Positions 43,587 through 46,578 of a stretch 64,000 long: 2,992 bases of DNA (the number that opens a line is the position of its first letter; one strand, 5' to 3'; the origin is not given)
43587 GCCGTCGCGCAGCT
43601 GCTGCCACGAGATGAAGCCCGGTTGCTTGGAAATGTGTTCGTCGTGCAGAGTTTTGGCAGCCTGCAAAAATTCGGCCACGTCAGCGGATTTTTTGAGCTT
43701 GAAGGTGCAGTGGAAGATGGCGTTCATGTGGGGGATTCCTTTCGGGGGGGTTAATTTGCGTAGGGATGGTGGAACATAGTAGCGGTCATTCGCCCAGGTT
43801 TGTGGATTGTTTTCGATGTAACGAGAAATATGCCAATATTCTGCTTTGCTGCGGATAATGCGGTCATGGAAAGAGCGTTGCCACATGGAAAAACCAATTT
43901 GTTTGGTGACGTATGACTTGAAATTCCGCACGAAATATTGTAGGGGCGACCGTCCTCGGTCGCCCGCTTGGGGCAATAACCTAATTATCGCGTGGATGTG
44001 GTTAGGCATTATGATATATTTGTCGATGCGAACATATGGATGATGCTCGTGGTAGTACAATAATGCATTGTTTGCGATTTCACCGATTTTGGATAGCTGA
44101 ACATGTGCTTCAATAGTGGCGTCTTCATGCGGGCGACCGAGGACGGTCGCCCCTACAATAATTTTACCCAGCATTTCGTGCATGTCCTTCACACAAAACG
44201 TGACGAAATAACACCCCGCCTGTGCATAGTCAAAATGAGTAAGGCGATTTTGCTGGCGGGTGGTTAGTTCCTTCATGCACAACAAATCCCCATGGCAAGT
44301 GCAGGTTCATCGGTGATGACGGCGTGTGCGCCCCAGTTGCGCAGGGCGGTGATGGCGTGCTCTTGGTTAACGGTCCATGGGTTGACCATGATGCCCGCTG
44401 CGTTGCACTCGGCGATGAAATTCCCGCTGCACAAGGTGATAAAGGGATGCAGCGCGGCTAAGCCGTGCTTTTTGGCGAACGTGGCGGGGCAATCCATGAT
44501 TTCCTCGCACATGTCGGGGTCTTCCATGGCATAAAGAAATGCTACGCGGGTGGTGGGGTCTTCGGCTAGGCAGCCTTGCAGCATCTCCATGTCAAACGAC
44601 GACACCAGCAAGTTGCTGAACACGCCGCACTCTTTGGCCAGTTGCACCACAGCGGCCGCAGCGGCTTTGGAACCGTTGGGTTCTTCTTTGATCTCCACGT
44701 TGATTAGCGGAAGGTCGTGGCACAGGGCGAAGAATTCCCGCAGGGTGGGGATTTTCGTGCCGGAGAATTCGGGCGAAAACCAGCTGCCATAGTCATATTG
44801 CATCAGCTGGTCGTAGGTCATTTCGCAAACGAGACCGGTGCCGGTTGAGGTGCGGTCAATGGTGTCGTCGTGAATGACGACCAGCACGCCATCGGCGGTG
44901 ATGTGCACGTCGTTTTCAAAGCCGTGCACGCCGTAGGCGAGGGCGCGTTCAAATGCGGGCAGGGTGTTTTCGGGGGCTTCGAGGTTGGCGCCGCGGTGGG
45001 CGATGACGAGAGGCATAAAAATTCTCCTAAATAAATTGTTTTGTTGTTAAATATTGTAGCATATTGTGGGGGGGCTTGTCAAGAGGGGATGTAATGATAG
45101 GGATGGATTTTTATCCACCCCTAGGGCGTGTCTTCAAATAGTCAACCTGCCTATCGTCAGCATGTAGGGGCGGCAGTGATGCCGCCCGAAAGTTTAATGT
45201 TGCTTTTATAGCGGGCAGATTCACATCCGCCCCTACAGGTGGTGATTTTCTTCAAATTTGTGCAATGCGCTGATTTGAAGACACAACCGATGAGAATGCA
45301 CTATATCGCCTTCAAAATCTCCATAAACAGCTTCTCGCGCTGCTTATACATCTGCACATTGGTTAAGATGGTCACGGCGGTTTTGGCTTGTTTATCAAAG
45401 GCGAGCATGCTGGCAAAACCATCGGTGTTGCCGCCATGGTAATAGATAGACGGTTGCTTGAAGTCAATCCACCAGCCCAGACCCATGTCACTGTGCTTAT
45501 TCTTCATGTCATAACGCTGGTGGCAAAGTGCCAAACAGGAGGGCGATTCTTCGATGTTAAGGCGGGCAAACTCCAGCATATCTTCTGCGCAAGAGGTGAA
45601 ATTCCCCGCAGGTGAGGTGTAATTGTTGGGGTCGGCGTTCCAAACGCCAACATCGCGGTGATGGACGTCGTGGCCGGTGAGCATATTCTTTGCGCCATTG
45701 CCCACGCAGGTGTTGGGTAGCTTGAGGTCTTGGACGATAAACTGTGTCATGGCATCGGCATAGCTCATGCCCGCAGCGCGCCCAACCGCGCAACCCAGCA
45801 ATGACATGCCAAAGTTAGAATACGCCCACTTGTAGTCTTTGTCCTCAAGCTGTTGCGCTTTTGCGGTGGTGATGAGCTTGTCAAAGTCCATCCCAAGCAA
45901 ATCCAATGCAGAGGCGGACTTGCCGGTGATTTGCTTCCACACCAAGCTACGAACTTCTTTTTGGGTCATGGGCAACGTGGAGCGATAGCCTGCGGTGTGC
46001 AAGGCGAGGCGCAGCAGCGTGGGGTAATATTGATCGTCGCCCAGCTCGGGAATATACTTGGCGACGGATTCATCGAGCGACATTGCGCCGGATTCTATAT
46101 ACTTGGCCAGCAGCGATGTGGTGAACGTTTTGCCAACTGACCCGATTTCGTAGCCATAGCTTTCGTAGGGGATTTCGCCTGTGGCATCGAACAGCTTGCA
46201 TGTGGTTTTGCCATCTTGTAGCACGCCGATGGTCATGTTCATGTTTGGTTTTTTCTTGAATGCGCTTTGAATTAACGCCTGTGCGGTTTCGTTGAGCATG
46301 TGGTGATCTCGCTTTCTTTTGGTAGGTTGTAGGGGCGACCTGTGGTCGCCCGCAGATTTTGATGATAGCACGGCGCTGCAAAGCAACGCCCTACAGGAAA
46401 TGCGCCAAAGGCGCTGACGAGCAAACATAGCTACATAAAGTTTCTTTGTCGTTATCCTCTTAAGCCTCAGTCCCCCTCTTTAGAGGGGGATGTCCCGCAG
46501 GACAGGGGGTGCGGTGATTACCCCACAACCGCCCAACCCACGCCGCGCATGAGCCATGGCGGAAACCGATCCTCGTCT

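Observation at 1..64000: Intergenic DNA is saturated by at least eight families of short GC-rich palindromic modules assembled as mosaics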

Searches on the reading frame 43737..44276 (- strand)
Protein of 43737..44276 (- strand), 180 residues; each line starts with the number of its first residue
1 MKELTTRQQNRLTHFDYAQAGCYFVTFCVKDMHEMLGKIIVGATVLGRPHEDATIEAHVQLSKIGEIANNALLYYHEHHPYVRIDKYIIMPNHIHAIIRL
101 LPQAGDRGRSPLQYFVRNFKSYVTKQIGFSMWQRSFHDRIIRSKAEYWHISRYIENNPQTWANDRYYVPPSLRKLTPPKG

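Call 29: search_protein_families(library=pfam, proteins=[window:43737-44276:-], max_evalue=10)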
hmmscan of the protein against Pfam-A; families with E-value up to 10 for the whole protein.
seq(180 aa): 1 family
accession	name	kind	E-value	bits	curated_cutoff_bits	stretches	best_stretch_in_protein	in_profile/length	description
PF01797.21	Y1_Tnp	-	0.024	15.2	23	1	82-157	41-121/121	Transposase IS200 like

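Call 30: search_solved_structures(query=window:43737-44276:-, max_evalue=10, show_alignments=2)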
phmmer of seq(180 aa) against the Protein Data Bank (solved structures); distinct sequences matched with E-value up to 10: 8.
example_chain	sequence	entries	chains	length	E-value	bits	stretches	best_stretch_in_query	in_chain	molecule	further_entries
4er8_A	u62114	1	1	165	0.00093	22.4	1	69-159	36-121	TnpArep for protein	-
7acc_A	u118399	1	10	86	0.57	13.3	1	39-87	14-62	GTP cyclohydrolase 1 feedback regulatory protein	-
6z80_L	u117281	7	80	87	0.58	13.3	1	39-87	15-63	GTP cyclohydrolase 1 feedback regulatory protein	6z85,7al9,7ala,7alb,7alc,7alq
5tfl_A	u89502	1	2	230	1.1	12.5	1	34-79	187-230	Cadherin-23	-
3ub1_A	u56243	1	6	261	1.2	12.3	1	109-177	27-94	ORF13-like protein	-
1jg5_A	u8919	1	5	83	1.2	12.3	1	39-87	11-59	GTP CYCLOHYDROLASE I FEEDBACK REGULATORY PROTEIN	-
1is7_K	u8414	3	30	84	1.3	12.2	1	39-87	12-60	GTP Cyclohydrolase I Feedback Regulatory Protein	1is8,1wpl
5tfm_A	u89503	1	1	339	3.6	10.7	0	34-79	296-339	Cadherin-23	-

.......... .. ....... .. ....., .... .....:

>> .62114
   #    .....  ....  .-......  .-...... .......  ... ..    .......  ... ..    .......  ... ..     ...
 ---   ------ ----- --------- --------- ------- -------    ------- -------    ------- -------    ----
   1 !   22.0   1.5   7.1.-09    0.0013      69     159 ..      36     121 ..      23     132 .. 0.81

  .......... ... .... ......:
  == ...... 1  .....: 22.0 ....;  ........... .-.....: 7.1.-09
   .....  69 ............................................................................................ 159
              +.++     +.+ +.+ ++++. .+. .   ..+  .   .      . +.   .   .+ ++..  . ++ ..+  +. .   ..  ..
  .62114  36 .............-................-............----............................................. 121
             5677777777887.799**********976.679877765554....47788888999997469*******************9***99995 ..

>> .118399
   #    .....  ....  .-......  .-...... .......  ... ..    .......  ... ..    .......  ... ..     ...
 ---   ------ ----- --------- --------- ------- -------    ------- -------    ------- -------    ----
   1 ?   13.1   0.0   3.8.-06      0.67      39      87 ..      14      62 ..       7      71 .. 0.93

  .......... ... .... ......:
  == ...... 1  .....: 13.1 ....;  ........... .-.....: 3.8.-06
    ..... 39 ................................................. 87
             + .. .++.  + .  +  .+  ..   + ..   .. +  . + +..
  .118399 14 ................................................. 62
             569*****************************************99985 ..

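Call 31: find_homologous_proteins(query=window:43737-44276:-, max_evalue=0.00001)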
Query seq(180 aa) (180 aa): 491 proteins with E <= 0.00001 among 504 candidates; the best 120 are listed.
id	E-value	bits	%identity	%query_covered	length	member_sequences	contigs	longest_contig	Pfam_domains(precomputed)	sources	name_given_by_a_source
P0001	3.9e-57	211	59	93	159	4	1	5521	-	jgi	-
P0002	8.1e-57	210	59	93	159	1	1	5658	-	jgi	-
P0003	6.0e-56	207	58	94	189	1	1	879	-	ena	-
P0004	1.5e-55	206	58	93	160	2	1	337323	-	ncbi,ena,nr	ncbi:MAG: transposase [Oscillospiraceae bacterium]|nr:transposase [Oscillospiraceae bacterium]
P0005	2.0e-55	206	55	99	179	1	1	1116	-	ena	-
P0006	2.3e-55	205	57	93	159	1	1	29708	-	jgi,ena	-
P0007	3.3e-53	198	56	93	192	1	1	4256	-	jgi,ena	-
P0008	4.4e-53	198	54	93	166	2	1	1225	-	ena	-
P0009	6.6e-53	197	56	93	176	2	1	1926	-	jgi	-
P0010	3.3e-52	195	57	92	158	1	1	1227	-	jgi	jgi:REP element-mobilizing transposase RayT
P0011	1.0e-51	193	57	93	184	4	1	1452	-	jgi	-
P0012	1.1e-51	193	55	94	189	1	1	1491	-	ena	-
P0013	2.5e-51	192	53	94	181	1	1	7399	-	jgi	jgi:REP element-mobilizing transposase RayT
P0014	2.5e-51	192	54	96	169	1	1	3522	-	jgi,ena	-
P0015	2.9e-51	192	56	93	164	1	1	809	-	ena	-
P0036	2.4e-48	183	52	93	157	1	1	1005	PF01797.22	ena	-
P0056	1.6e-45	173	53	91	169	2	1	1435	PF01797.22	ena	-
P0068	7.3e-44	168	50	93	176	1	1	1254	PF01797.22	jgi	jgi:REP element-mobilizing transposase RayT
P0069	9.3e-44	168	53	93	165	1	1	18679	PF01797.22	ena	-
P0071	1.9e-43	167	51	93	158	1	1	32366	PF01797.22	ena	-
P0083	2.9e-41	159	50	92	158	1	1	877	PF01797.22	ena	-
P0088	6.0e-41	158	52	92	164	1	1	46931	PF01797.22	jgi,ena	-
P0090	1.2e-40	157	49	93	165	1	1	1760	-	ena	-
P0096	4.2e-40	156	51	93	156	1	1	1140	PF01797.22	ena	-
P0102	3.8e-39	153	49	93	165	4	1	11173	PF01797.22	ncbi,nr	ncbi:MAG: transposase [Oscillospiraceae bacterium]|nr:transposase [Oscillospiraceae bacterium]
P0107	1.8e-38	150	51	90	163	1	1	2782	PF01797.22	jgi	jgi:REP element-mobilizing transposase RayT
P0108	1.9e-38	150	47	92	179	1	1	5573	PF01797.22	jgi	jgi:REP element-mobilizing transposase RayT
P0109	2.0e-38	150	54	74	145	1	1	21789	PF01797.22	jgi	jgi:REP element-mobilizing transposase RayT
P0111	2.3e-38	150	46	95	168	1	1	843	-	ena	-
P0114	6.2e-38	149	51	89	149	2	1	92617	-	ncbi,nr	ncbi:MAG: transposase [Oscillospiraceae bacterium]|nr:transposase [Oscillospiraceae bacterium]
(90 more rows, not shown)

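Call 33: find_encoding_contigs(protein=P0004, flank=10000, max_places=2)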
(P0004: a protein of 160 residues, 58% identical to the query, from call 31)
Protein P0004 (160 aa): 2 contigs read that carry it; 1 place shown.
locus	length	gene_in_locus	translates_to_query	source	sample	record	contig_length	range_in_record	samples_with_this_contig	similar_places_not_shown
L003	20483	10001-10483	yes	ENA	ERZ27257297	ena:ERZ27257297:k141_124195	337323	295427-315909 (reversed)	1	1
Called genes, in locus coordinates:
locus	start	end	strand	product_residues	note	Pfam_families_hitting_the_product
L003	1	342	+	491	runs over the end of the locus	PF18425:CspB_prodomain, PF00082:Peptidase_S8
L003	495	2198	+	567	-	PF00082:Peptidase_S8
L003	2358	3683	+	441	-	-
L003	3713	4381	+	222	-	-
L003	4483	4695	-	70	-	-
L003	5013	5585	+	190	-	-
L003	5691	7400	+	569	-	PF02776:TPP_enzyme_N, PF00205:TPP_enzyme_M, PF02775:TPP_enzyme_C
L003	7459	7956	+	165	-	PF00293:NUDIX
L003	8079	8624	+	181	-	PF01842:ACT, PF13291:ACT_4, PF22629:ACT_AHAS_ss, PF13710:ACT_5, PF10369:ALS_ss_C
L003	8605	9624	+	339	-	PF00670:AdoHcyase_NAD (weak), PF02826:2-Hacid_dh_C (weak), PF03446:NAD_binding_2 (weak), PF03807:F420_oxidored (weak), PF07991:KARI_N, PF01450:KARI_C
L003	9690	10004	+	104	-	-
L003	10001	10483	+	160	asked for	-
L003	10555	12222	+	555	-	PF00920:ILVD_EDD_N, PF24877:ILV_EDD_C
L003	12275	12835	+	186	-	PF13302:Acetyltransf_3, PF00583:Acetyltransf_1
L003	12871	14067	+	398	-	PF00291:PALP, PF13291:ACT_4 (faint)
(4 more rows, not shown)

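Call 34: find_encoding_contigs(protein=P0114, flank=10000, max_places=2)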
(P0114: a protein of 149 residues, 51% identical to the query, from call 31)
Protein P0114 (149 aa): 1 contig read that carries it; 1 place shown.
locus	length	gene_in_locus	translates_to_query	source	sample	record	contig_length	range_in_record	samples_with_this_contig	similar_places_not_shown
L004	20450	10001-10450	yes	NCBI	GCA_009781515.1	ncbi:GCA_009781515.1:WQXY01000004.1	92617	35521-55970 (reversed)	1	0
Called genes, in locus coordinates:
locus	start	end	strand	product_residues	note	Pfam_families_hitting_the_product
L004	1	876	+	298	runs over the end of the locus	PF00009:GTP_EFTU, PF00350:Dynamin_N (faint), PF01926:MMR_HSR1, PF02421:FeoB_N, PF03193:RsgA_GTPase (faint), PF03308:MeaB (faint), PF07650:KH_2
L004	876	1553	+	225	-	PF11967:RecO_N, PF02565:RecO_C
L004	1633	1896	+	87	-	PF00381:PTS-HPr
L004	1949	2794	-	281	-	PF02645:DegV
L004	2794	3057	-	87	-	PF01016:Ribosomal_L27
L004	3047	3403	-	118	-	PF00829:Ribosomal_L21p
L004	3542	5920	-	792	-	PF00488:MutS_V, PF20297:MSSS (weak), PF01713:Smr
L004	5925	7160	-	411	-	PF00871:Acetate_kinase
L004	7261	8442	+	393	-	PF01467:CTP_transf_like (weak), PF05636:HIGH_NTase1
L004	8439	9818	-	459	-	PF00768:Peptidase_S11, PF13354:Beta-lactamase2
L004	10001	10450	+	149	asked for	-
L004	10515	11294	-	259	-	PF19789:DUF6273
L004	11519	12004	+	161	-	PF12836:HHH_3, PF00633:HHH (weak), PF03934:T2SSK (faint), PF14520:HHH_5 (faint)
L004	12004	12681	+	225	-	PF00072:Response_reg, PF00486:Trans_reg_C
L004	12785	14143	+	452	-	PF00672:HAMP (weak), PF00512:HisKA, PF02518:HATPase_c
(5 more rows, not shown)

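Call 51: find_encoding_contigs(protein=P0090, flank=10000, max_places=3)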
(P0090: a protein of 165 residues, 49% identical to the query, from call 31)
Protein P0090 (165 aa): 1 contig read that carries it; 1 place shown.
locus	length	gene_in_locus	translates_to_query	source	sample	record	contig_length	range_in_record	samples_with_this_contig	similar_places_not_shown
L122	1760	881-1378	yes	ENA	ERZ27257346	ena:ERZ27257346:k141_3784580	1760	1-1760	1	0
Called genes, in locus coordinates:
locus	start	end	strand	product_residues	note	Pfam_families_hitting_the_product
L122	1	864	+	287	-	?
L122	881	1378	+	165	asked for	-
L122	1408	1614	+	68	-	-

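Call 52: find_encoding_contigs(protein=P0111, flank=10000, max_places=3)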
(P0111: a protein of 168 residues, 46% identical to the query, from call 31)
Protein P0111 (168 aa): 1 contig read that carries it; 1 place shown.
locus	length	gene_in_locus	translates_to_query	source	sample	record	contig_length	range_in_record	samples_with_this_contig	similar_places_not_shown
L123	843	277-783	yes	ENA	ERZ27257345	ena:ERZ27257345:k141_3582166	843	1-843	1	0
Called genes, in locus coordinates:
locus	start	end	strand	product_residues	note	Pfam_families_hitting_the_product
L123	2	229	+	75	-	?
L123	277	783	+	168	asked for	-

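Call 83: predict_structure(alignment_id=A1)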
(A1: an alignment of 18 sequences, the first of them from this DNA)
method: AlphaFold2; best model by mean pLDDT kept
length: 180 residues; sequences in the alignment: 18
mean_pLDDT: 84.4   pTM: 0.77
mean pLDDT of the five models: 84.4, 83.7, 79.7, 78.6, 73.7
residues with pLDDT >= 90: 97; 70-90: 45; 50-70: 36; < 50: 2
segments of 3 or more residues with pLDDT < 50: none
pLDDT, mean of each block of 10 residues (from residue 1): 62 70 94 91 56 71 97 93 95 96 75 93 97 94 93 92 87 63
secondary structure, 60 per line:
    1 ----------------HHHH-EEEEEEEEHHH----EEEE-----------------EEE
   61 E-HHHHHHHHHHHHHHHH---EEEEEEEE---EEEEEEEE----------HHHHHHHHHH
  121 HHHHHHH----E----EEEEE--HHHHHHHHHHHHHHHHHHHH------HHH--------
elements in order: H17-20 E22-29 E37-40 E58-61 H63-78 E82-89 E93-100 H111-127 E137-141 H144-163

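Call 85: fold_search(model_id=the predicted structure, library=pdb)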
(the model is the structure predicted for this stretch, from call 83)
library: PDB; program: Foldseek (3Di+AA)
matches with E <= 10: 1362; with E <= 0.001: 29
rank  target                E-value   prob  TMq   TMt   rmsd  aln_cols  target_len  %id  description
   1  4er8_A                9.5e-07  1.00  0.52  0.56  10.4       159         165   19  Structure of the REP associates tyrosine transposase bound to a REP hairpin (released 2012-08-15)
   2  2xma_A                1.4e-05  1.00  0.45  0.57   6.6       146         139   17  DEINOCOCCUS RADIODURANS ISDRA2 TRANSPOSASE RIGHT END DNA COMPLEX (released 2010-10-13)
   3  2xm3_D                2.4e-05  1.00  0.45  0.61   6.8       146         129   16  Deinococcus radiodurans ISDra2 Transposase Left end DNA complex (released 2010-10-13)
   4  2xma_E                2.4e-05  1.00  0.45  0.57   6.7       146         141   17  DEINOCOCCUS RADIODURANS ISDRA2 TRANSPOSASE RIGHT END DNA COMPLEX (released 2010-10-13)
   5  2xm3_A                2.6e-05  1.00  0.45  0.63   6.1       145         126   15  Deinococcus radiodurans ISDra2 Transposase Left end DNA complex (released 2010-10-13)
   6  2xma_B                2.8e-05  1.00  0.45  0.59   6.5       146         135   16  DEINOCOCCUS RADIODURANS ISDRA2 TRANSPOSASE RIGHT END DNA COMPLEX (released 2010-10-13)
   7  2xo6_A                3.0e-05  1.00  0.46  0.60   6.5       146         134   15  DEINOCOCCUS RADIODURANS ISDRA2 TRANSPOSASE Y132F MUTANT COMPLEXED WITH LEFT END RECOGNITION AND CLEAVAGE SITE (released 2010-10-13)
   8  2xm3_C                3.6e-05  1.00  0.45  0.61   4.9       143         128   14  Deinococcus radiodurans ISDra2 Transposase Left end DNA complex (released 2010-10-13)
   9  2f4f_A                3.8e-05  1.00  0.43  0.58  11.7       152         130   18  Crystal structure of IS200 transposase (released 2005-12-13)
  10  2xo6_D                4.0e-05  1.00  0.46  0.62   6.5       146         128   15  DEINOCOCCUS RADIODURANS ISDRA2 TRANSPOSASE Y132F MUTANT COMPLEXED WITH LEFT END RECOGNITION AND CLEAVAGE SITE (released 2010-10-13)
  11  2xqc_D                4.3e-05  1.00  0.45  0.60  10.7       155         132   15  DEINOCOCCUS RADIODURANS ISDRA2 TRANSPOSASE COMPLEXED WITH LEFT END RECOGNITION AND CLEAVAGE SITE AND ZN (released 2010-10-13)
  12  2ec2_B                7.5e-05  1.00  0.41  0.55  11.5       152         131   16  Crystal structure of transposase from Sulfolobus tokodaii (released 2007-02-27)
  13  2vih_B                1.0e-04  1.00  0.46  0.62   7.2       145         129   14  CRYSTAL STRUCTURE OF THE IS608 TRANSPOSASE IN COMPLEX WITH Left END 26-MER DNA (released 2008-02-19)
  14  2vic_A                1.0e-04  1.00  0.45  0.53  14.7       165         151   14  CRYSTAL STRUCTURE OF THE ISHP608 TRANSPOSASE IN COMPLEX with Left end 26- mer DNA and manganese (released 2008-02-19)
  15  2a6m_B                1.0e-04  1.00  0.38  0.45  14.0       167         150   16  Crystal Structure of the ISHp608 Transposase (released 2005-10-25)
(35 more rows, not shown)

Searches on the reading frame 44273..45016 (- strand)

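Call 27: search_protein_families(library=pfam, proteins=[window:44273-45016:-], max_evalue=0.01)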
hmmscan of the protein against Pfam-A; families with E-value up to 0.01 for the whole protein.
window:44273-45016:- (247 aa): 2 families
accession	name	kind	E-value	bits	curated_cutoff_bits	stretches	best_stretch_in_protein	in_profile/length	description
PF03009.23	GDPD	-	3.1e-43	149.1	23.6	1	7-239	1-243/244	Glycerophosphoryl diester phosphodiesterase family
PF13653.12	GDPD_2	-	8.6e-05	23.3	27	1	212-239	3-30/30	Glycerophosphoryl diester phosphodiesterase family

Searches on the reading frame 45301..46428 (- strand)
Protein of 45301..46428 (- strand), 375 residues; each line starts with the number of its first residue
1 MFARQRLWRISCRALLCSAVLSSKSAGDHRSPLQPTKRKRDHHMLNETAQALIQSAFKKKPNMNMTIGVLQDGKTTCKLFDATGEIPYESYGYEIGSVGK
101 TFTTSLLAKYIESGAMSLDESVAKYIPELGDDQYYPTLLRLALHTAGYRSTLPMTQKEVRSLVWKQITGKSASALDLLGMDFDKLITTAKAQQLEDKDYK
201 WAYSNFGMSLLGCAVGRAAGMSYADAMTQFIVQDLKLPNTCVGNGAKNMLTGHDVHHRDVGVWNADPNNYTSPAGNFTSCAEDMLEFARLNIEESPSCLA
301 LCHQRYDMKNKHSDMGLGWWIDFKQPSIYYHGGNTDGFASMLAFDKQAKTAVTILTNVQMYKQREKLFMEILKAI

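Call 9: find_encoding_contigs(protein=window:45301-46428:-, flank=10000, max_places=3)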
Protein window:45301-46428:- (375 aa): no gene with exactly this product is on record in the collection.

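Call 27: search_protein_families(library=pfam, proteins=[window:45301-46299:-], max_evalue=0.01)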
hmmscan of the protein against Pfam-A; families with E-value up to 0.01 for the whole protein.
window:45301-46299:- (332 aa): 1 family
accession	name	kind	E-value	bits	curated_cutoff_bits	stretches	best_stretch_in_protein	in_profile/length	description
PF00144.29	Beta-lactamase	-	1.2e-36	127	27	1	49-318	49-313/329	Beta-lactamase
